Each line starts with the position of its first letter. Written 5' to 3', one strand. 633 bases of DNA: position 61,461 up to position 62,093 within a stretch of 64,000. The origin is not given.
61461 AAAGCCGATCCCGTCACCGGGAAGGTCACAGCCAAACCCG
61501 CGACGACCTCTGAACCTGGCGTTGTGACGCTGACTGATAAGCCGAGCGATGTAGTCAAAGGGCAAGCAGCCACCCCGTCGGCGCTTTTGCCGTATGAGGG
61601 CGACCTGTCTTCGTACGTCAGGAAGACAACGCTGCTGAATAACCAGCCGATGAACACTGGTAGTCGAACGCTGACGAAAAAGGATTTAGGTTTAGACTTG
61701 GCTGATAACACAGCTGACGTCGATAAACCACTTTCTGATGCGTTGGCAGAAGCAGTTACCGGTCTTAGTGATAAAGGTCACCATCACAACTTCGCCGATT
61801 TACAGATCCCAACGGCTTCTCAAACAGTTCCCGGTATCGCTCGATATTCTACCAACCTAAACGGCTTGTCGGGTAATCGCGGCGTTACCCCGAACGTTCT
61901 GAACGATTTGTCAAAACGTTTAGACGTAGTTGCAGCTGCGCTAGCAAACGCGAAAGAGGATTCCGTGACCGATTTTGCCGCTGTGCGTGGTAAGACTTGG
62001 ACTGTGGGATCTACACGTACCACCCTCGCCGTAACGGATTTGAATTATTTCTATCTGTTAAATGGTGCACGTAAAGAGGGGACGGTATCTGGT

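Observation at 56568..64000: Two adjacent giant tail-fibre-like genes, the second truncated by the window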

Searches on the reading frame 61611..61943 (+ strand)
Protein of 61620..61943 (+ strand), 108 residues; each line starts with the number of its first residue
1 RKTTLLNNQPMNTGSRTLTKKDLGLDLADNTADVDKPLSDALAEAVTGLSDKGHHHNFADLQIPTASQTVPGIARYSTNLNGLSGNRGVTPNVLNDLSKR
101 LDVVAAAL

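Call 62: search_dna_similar(query=window:61620-61943:+, collection=phages, mode=protein, rows=spread, max_rows=45, max_evalue=0.001)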
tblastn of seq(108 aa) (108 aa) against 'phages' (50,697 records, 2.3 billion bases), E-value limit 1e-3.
Records with a match: 119; places in all: 176; records where one place covers at least 80% of the query: 69.
Best place of each record, by identity: >=99% 4; 95-99% 20; 90-95% 2; 80-90% 5; 60-80% 14; <60% 74.
By first word of the organism name: Erwinia 34; Salmonella 33; Arthrobacter 25; Gordonia 16; Escherichia 2; Cronobacter 2; Vibrio 2; Pseudomonas 2; Proteus 1; Enterobacteria 1; and 1 more.
By host as written in the record: - 24; Arthrobacter sp. ATCC 21022 19; Erwinia amylovora ATCC 29780 18; Erwinia amylovora 15; Gordonia terrae 3612 11; Salmonella enterica 4; Gordonia rubripertincta NRRL B-16540 4; Arthrobacter globiformis B-2979 4; and 16 more.
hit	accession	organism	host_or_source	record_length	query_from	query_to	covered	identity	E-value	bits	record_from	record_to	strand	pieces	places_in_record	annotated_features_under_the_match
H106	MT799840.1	Salmonella phage JN03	Salmonella sp.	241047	1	108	100%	100.0%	9e-66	219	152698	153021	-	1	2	hypothetical protein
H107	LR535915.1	Salmonella phage SPFM16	-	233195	1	108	100%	98.1%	5e-64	214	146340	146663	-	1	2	hypothetical protein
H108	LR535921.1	Salmonella phage SPFM2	-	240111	1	108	100%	98.1%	5e-64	214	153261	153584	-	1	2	hypothetical protein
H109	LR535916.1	Salmonella phage SPFM19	-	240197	1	108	100%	98.1%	5e-64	214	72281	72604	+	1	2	hypothetical protein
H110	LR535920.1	Salmonella phage SPFM3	-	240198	1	108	100%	98.1%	5e-64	214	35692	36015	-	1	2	hypothetical protein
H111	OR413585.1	Salmonella phage SPLA5c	Salmonella enterica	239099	1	108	100%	98.1%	5e-64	214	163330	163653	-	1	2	virion structural protein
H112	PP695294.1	Salmonella phage 1252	Salmonella enterica subsp. enterica ...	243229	1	108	100%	97.2%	1e-63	213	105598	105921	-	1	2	hypothetical protein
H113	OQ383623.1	Salmonella phage MET_P1_082_240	cattle manure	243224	1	108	100%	97.2%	4e-63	211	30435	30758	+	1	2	hypothetical protein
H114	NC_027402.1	Salmonella phage SPN3US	-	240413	1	108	100%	96.3%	5e-63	211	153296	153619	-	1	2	virion structural protein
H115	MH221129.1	Salmonella phage SPAsTU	Salmonella enterica serovar Paratyphi A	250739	2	108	99%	73.8%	2e-43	155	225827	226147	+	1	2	virion structural protein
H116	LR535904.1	Salmonella phage SPFM7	-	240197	23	107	79%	89.9%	2e-5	179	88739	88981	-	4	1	hypothetical protein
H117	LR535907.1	Salmonella phage SPFM9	-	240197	6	107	76%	87.0%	4e-6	181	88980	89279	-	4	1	hypothetical protein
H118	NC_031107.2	Erwinia phage vB_EamM_Asesino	Erwinia amylovora ATCC 29780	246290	2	108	99%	65.4%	2e-35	132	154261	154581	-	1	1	virion structural protein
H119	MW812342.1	Erwinia phage pEa_SNUABM_10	Erwinia amylovora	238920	2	108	99%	57.0%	7e-32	122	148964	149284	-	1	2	hypothetical protein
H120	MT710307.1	Salmonella phage pSal-SNUABM-04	Salmonella enterica Sal-SNUABM-svn1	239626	2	108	99%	56.1%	4e-31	120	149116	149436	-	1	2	putative virion structural protein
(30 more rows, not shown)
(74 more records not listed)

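Call 63: search_protein_families(library=pfam, proteins=[window:61620-61943:+], max_evalue=10)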
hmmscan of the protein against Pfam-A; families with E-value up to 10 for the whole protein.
seq(108 aa): 0 families

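Call 90: search_protein_representatives(alignment_id=A5)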
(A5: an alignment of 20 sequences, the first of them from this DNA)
Query: 20 sequences, 108 profile positions. Proteins with E-value up to 0.001 (for the whole library): 17146; up to 1e-10: 5037; up to 1e-30: 539. The best 150 are listed.
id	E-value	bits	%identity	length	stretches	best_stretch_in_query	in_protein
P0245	1.4e-155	524.0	-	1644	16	3-54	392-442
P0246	9.2e-141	476.3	-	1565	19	16-51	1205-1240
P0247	1.7e-140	475.4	-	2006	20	16-51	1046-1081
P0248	3.4e-137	464.8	-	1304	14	3-51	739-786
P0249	3.0e-135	458.6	-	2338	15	16-50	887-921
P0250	6.0e-131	444.7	-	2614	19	17-54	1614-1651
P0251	3.6e-123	419.7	-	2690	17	6-76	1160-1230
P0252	1.8e-121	414.3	-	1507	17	15-50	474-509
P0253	3.1e-121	413.5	-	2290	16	18-52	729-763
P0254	3.5e-116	397.2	-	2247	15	20-62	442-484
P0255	2.1e-115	394.7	-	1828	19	20-60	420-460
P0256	8.2e-114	389.6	-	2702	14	5-54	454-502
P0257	1.5e-105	363.1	-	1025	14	8-50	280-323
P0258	2.0e-104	359.4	-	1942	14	17-62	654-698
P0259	5.2e-104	358.1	-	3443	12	17-52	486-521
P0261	4.9e-100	345.3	-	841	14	4-50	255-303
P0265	2.1e-94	327.2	-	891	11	19-61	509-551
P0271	2.2e-87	304.6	-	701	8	2-50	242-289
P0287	1.0e-71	254.2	-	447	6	16-67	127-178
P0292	5.2e-68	242.3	-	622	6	4-54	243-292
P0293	5.5e-68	242.2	-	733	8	5-70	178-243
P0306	1.6e-64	231.1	-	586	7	2-50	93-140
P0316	1.2e-62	225.0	-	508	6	4-52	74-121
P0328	9.6e-59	212.4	-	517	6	19-64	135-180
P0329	4.9e-58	210.2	-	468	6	23-64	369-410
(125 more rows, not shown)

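Call 91: search_protein_families(library=pfam, proteins=[P0261, P0265, P0271, P0287, P0292, P0293, P0306, P0316, P0328, P0329], max_evalue=0.001)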
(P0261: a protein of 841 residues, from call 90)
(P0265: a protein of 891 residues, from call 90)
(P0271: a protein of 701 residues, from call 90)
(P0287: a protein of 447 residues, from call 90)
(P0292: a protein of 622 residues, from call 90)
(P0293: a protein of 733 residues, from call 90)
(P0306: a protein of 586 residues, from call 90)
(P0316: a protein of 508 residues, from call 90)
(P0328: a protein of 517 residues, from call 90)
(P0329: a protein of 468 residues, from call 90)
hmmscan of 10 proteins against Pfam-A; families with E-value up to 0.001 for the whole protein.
P0261 (841 aa): 0 families

P0265 (891 aa): 0 families

P0271 (701 aa): 0 families

P0287 (447 aa): 1 family
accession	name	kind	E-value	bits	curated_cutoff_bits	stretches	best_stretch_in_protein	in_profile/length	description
PF12789.12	PTR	-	5.5e-20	71.6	27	1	330-386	18-58/60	Phage tail repeat like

P0292 (622 aa): 0 families

P0293 (733 aa): 0 families

P0306 (586 aa): 5 families
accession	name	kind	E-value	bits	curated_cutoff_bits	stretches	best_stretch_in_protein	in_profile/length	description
PF03866.18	HAP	-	5.7e-09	36.7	22.3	0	370-413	83-126/167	Hydrophobic abundant protein (HAP)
PF22500.2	GMC_oxred_C_1st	-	1.2e-05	25.6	27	0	154-177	15-38/114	GMC oxidoreductase, C-terminal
PF16550.10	RPN13_C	-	2.2e-05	25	39.3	0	180-207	51-78/112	UCH-binding domain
PF01618.21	MotA_ExbB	-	0.00072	19.8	22.9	0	151-180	62-93/127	MotA/TolQ/ExbB proton channel family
PF18430.7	DBD_HTH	-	0.00073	19.7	25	0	151-160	24-33/35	Putative DNA-binding domain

P0316 (508 aa): 1 family
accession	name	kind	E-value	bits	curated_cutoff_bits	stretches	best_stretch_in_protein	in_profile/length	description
PF02886.23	LBP_BPI_CETP_C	-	0.00031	20.7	23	0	65-98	139-172/238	LBP / BPI / CETP family, C-terminal domain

P0328 (517 aa): 1 family
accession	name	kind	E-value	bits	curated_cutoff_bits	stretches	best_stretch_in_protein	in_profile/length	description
PF12789.12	PTR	-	5.9e-05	23.5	27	0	162-184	18-40/60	Phage tail repeat like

P0329 (468 aa): 1 family
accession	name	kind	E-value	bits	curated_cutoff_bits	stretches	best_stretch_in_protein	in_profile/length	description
PF12789.12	PTR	-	6.7e-56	186.6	27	4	76-132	2-58/60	Phage tail repeat like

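Call 92: search_protein_families(library=phrogs, proteins=[P0261, P0265, P0271, P0287, P0292, P0293, P0306, P0316, P0328, P0329], max_evalue=0.00001)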
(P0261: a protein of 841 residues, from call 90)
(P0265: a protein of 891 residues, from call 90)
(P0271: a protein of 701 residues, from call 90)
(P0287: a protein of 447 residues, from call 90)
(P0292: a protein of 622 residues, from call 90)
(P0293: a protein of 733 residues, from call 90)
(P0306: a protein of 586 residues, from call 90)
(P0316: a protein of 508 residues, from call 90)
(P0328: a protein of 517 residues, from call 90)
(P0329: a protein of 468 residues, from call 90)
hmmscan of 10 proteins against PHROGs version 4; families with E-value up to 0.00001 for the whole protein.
P0261 (841 aa): 23 families
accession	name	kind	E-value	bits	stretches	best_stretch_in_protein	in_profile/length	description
phrog_35419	-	tail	7.7e-122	408.5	12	266-316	167-217/414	tail fiber protein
phrog_38418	-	unknown function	1.1e-105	355.3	8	187-319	81-214/472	-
phrog_38707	-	unknown function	5.4e-105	353.5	11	273-312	403-442/675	-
phrog_13892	-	tail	1.8e-100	338.9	8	268-311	557-600/676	minor tail protein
phrog_24919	-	tail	3.1e-97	327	7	249-367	44-160/402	tail fiber protein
phrog_33513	-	unknown function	7.3e-92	309.9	8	270-312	546-589/1042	-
phrog_5207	-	unknown function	2e-91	308.5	8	270-320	465-517/689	-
phrog_30593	-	unknown function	7.6e-80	269.5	4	268-309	99-140/322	-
phrog_8780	-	tail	1.5e-78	265.8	6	272-313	424-465/755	minor tail protein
phrog_7449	-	unknown function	9.5e-68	230.1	4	313-355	431-473/1714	-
phrog_8078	-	head and packaging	1.9e-63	215.9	2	317-362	454-499/1392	virion structural protein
phrog_5499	-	moron, auxiliary metabolic gene and host takeover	2.1e-60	204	6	273-365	47-142/5292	host range and adsorption protein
phrog_24819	-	unknown function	9.7e-60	203.5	6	260-353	51-138/823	-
phrog_23595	-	tail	4.6e-56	191.6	0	585-638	330-385/440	minor tail protein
phrog_2952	-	tail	2.3e-49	169.7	0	70-114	178-223/488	minor tail protein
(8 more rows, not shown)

P0265 (891 aa): 40 families (the best 25 are shown)
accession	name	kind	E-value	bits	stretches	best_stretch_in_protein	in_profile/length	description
phrog_35419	-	tail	3.2e-125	419.6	11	652-692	172-212/414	tail fiber protein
phrog_38707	-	unknown function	1.3e-111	375.4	11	737-785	404-452/675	-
phrog_13892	-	tail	8.7e-99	333.3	10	656-711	564-621/676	minor tail protein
phrog_38418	-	unknown function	1.7e-88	298.6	6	606-691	115-205/472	-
phrog_5207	-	unknown function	2.3e-86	291.8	9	656-689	470-503/689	-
phrog_33513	-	unknown function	2e-82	278.6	10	428-502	102-179/1042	-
phrog_30593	-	unknown function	2.8e-80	270.9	8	702-771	70-139/322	-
phrog_24919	-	tail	2.9e-80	271.1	6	375-465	62-150/402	tail fiber protein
phrog_8780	-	tail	1.4e-74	252.6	7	738-770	427-459/755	minor tail protein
phrog_2952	-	tail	2.5e-73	248.7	4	428-476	187-235/488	minor tail protein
phrog_24819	-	unknown function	4.8e-71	240.9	7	251-331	67-139/823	-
phrog_2163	-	head and packaging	1.9e-69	236.3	6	143-182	197-236/574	virion structural protein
phrog_8078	-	head and packaging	1.3e-64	219.7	4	509-545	457-493/1392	virion structural protein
phrog_25620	-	tail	1e-63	216.7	6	543-623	218-284/348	tail collar fiber protein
phrog_11029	-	tail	1.6e-58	199.3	5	275-355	149-234/892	tail protein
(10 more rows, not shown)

P0271 (701 aa): 25 families
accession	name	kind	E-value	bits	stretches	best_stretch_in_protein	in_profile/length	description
phrog_13892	-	tail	6.4e-105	353.6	6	389-530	454-597/676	minor tail protein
phrog_38707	-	unknown function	1.1e-91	309.5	7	486-557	394-465/675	-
phrog_35419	-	tail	1.2e-75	256.4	6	94-244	78-211/414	tail fiber protein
phrog_5207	-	unknown function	1.5e-74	252.7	6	474-557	447-526/689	-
phrog_7449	-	unknown function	1.7e-66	226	7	10-69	410-471/1714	-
phrog_8780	-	tail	2.2e-66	225.6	6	404-547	338-475/755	minor tail protein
phrog_30593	-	unknown function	3.8e-66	224.5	6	476-531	86-140/322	-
phrog_38418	-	unknown function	3.9e-64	218.3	3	308-539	115-330/472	-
phrog_8078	-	head and packaging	1.8e-63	216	7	239-294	437-493/1392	virion structural protein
phrog_33513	-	unknown function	2.5e-61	208.8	6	497-549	552-604/1042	-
phrog_7557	-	head and packaging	1.9e-57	195.8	7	293-337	628-673/1221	virion structural protein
phrog_24919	-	tail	4.9e-57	194.6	5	255-345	69-150/402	tail fiber protein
phrog_23595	-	tail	1.3e-46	160.4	2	484-543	332-391/440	minor tail protein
phrog_24819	-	unknown function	2.8e-39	135.9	5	202-293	62-140/823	-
phrog_2952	-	tail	9.2e-39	134.7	1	483-529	175-221/488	minor tail protein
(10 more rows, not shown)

P0287 (447 aa): 22 families
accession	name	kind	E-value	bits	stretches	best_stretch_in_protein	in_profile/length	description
phrog_5207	-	unknown function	2e-110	371.3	6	27-98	459-530/689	-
phrog_35419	-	tail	7.4e-99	332.8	6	120-183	60-123/414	tail fiber protein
phrog_13892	-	tail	2.1e-94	318.8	6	25-84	551-610/676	minor tail protein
phrog_8780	-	tail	4.2e-72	244.5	6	108-164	402-458/755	minor tail protein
phrog_38707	-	unknown function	2.7e-62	212.4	6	27-96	394-467/675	-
phrog_38418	-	unknown function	3.5e-62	211.9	6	165-202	283-320/472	-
phrog_8078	-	head and packaging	1.8e-61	209.4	6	28-81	450-503/1392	virion structural protein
phrog_30593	-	unknown function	2.4e-59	202.2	6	116-168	88-141/322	-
phrog_7449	-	unknown function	6e-53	181.1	6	301-347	436-482/1714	-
phrog_7557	-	head and packaging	1.2e-49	170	6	32-104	640-717/1221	virion structural protein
phrog_2952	-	tail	1e-47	164.3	3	279-337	162-220/488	minor tail protein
phrog_24819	-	unknown function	1.2e-46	160.2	3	293-379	55-143/823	-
phrog_23595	-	tail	6.1e-45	154.9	3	106-173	320-385/440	minor tail protein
phrog_33513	-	unknown function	2.4e-41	142.6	6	344-441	104-207/1042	-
phrog_24919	-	tail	3.8e-37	129.1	5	175-242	73-148/402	tail fiber protein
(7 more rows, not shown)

P0292 (622 aa): 25 families
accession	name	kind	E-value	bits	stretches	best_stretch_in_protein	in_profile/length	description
phrog_13892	-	tail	1.8e-126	424.8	6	339-480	454-597/676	minor tail protein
phrog_38707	-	unknown function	2e-87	295.4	6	307-367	403-463/675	-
phrog_35419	-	tail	1.9e-70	239.2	6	434-500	60-125/414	tail fiber protein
phrog_5207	-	unknown function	2.9e-68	231.9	6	424-480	447-503/689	-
phrog_31460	-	tail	1.9e-61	209.1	2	343-460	50-168/288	tail protein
phrog_8780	-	tail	7.5e-60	203.9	6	116-249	336-465/755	minor tail protein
phrog_30593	-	unknown function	8.1e-60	203.7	6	425-499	85-155/322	-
phrog_38418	-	unknown function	1e-54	187.2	3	258-486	115-328/472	-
phrog_8078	-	head and packaging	1.1e-51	176.9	6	51-103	437-490/1392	virion structural protein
phrog_33513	-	unknown function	2.8e-51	175.5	5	447-490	552-596/1042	-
phrog_7557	-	head and packaging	1.9e-48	166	6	245-292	631-678/1221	virion structural protein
phrog_24919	-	tail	4.2e-48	165.2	4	259-339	68-145/402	tail fiber protein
phrog_7449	-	unknown function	7.8e-46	157.5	6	50-105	416-473/1714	-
phrog_23595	-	tail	1.6e-40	140.4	2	198-241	332-375/440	minor tail protein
phrog_2952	-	tail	6.7e-38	131.9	2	433-480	175-222/488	minor tail protein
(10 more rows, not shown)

P0293 (733 aa): 25 families
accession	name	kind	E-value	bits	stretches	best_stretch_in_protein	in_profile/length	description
phrog_35419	-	tail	1.4e-105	354.9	6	166-341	46-221/414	tail fiber protein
phrog_13892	-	tail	1.7e-101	342.3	7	349-398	548-597/676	minor tail protein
phrog_5207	-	unknown function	7.7e-101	339.6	7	280-337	454-513/689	-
phrog_38707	-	unknown function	2.4e-88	298.4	7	552-593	403-444/675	-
phrog_2952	-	tail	1.1e-77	263.2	6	335-397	159-221/488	minor tail protein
phrog_30593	-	unknown function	1.1e-73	249.2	7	281-335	90-145/322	-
phrog_8780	-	tail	8.9e-71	240.1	7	347-403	409-465/755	minor tail protein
phrog_38418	-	unknown function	2.1e-66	225.8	7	336-398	255-322/472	-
phrog_33513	-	unknown function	2.8e-62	211.9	7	506-551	102-144/1042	-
phrog_3030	-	unknown function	4.4e-60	204.1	4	581-629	116-164/272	-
phrog_24819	-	unknown function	1.3e-56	193.2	5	495-584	55-138/823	-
phrog_24919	-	tail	4.4e-55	188.2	6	549-622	64-137/402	tail fiber protein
phrog_23595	-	tail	2.6e-52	179.2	4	408-474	319-383/440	minor tail protein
phrog_8078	-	head and packaging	1.3e-50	173.3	6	481-536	433-488/1392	virion structural protein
phrog_7449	-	unknown function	3.1e-43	148.9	3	193-241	439-487/1714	-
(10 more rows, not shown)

P0306 (586 aa): 26 families (the best 25 are shown)
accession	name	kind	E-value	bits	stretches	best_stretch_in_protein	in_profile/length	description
phrog_38707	-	unknown function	3.5e-95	321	7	157-197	404-444/675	-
phrog_35419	-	tail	8.1e-78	263.5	7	156-192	71-107/414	tail fiber protein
phrog_38418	-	unknown function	2.5e-76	258.5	5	201-286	114-206/472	-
phrog_24919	-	tail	5.3e-72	243.9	4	339-423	66-150/402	tail fiber protein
phrog_3030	-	unknown function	2.6e-70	237.7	6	139-183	116-160/272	-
phrog_13892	-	tail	1.8e-65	223.2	7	156-193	562-599/676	minor tail protein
phrog_5207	-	unknown function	9.2e-62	210.4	7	79-143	443-501/689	-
phrog_33513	-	unknown function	1e-57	196.8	7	157-190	103-136/1042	-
phrog_30593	-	unknown function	2.7e-55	188.8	7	151-198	99-146/322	-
phrog_7557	-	head and packaging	1.3e-47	163.2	3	99-139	633-673/1221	virion structural protein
phrog_8780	-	tail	4.2e-46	158.5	6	100-145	415-460/755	minor tail protein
phrog_8078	-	head and packaging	1.9e-44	153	1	89-140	436-488/1392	virion structural protein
phrog_24819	-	unknown function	6.7e-38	131.3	5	92-188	47-138/823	-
phrog_2952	-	tail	7.6e-34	118.5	0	106-148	183-225/488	minor tail protein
phrog_7449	-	unknown function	1.1e-33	117.2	0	203-236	440-473/1714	-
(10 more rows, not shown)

P0316 (508 aa): 23 families
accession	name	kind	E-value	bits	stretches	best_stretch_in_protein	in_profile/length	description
phrog_35419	-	tail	2.6e-73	248.6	6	86-127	68-111/414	tail fiber protein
phrog_13892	-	tail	3.3e-72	245.5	6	85-129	558-602/676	minor tail protein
phrog_5207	-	unknown function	3.9e-71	241.4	6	140-189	468-517/689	-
phrog_38707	-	unknown function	3.1e-69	235.3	6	287-366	403-480/675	-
phrog_30593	-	unknown function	4.3e-66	224.3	6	185-235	100-151/322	-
phrog_8780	-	tail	3.1e-57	195.3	5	85-129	421-465/755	minor tail protein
phrog_38418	-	unknown function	1.6e-56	193.2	5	140-228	115-207/472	-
phrog_7449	-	unknown function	2.2e-46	159.3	5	116-175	415-474/1714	-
phrog_7557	-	head and packaging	8.4e-46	157.3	5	178-220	633-675/1221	virion structural protein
phrog_33513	-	unknown function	1.1e-45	157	6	240-277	552-589/1042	-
phrog_8078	-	head and packaging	2.7e-44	152.4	5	73-124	441-493/1392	virion structural protein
phrog_24919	-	tail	2.3e-43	149.6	3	47-125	74-149/402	tail fiber protein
phrog_23595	-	tail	6.8e-40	138.3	5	84-125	338-379/440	minor tail protein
phrog_23008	-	tail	4.2e-36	125.6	5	262-301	669-708/812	tail fiber protein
phrog_2952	-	tail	3.8e-35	122.8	4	232-272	181-221/488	minor tail protein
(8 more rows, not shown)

P0328 (517 aa): 36 families (the best 25 are shown)
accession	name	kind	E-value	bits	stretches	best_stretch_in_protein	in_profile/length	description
phrog_38418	-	unknown function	8.1e-90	303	5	280-393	89-205/472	-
phrog_33513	-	unknown function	5.5e-81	273.9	6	331-389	522-583/1042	-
phrog_35419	-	tail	2.3e-77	262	5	133-287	68-211/414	tail fiber protein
phrog_38707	-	unknown function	1.3e-69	236.6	6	350-397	397-444/675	-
phrog_5207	-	unknown function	1.6e-69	236.1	6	448-511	468-528/689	-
phrog_13892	-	tail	2.7e-65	222.7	6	136-182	562-609/676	minor tail protein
phrog_24919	-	tail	7.1e-62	210.6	5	355-438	66-149/402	tail fiber protein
phrog_30593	-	unknown function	1.5e-53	183.2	6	214-284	67-138/322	-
phrog_8780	-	tail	2.4e-45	156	6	137-230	426-524/755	minor tail protein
phrog_8078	-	head and packaging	4.7e-41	141.7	4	136-179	458-501/1392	virion structural protein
phrog_7557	-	head and packaging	4.1e-39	135.1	3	137-180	645-688/1221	virion structural protein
phrog_7449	-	unknown function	2.4e-38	132.6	2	137-191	440-494/1714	-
phrog_3030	-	unknown function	8.7e-36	124.5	2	431-476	116-161/272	-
phrog_24819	-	unknown function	1.7e-35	123.3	3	297-388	60-138/823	-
phrog_20500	-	tail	1.3e-33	116.7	2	252-306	451-505/1365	tail protein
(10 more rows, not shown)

P0329 (468 aa): 27 families (the best 25 are shown)
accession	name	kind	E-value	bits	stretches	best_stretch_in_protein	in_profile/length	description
phrog_35419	-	tail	3.5e-80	271.2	4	226-270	73-117/414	tail fiber protein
phrog_5207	-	unknown function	1.7e-72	245.9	6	226-276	470-520/689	-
phrog_13892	-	tail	1.4e-64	220.3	6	224-264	562-602/676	minor tail protein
phrog_38418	-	unknown function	1.9e-54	186.4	6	220-261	283-324/472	-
phrog_38707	-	unknown function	7.1e-52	177.9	6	45-100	404-459/675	-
phrog_7449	-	unknown function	1.4e-48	166.6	6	286-334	441-489/1714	-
phrog_8078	-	head and packaging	1.7e-48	166.3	4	368-410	460-502/1392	virion structural protein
phrog_8780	-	tail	1.6e-46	159.9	5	187-219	426-458/755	minor tail protein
phrog_30593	-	unknown function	8.2e-46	157.7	6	44-83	104-143/322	-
phrog_10485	-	unknown function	2.8e-42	145.9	3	320-446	114-246/788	-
phrog_33513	-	unknown function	2.7e-40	139.1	6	284-327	550-594/1042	-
phrog_2952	-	tail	2.1e-37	130.3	2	119-169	181-230/488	minor tail protein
phrog_24919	-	tail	3e-36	126.2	3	173-259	55-148/402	tail fiber protein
phrog_23595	-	tail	9e-36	124.7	1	40-79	339-378/440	minor tail protein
phrog_7557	-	head and packaging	6.2e-34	118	2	189-233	647-691/1221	virion structural protein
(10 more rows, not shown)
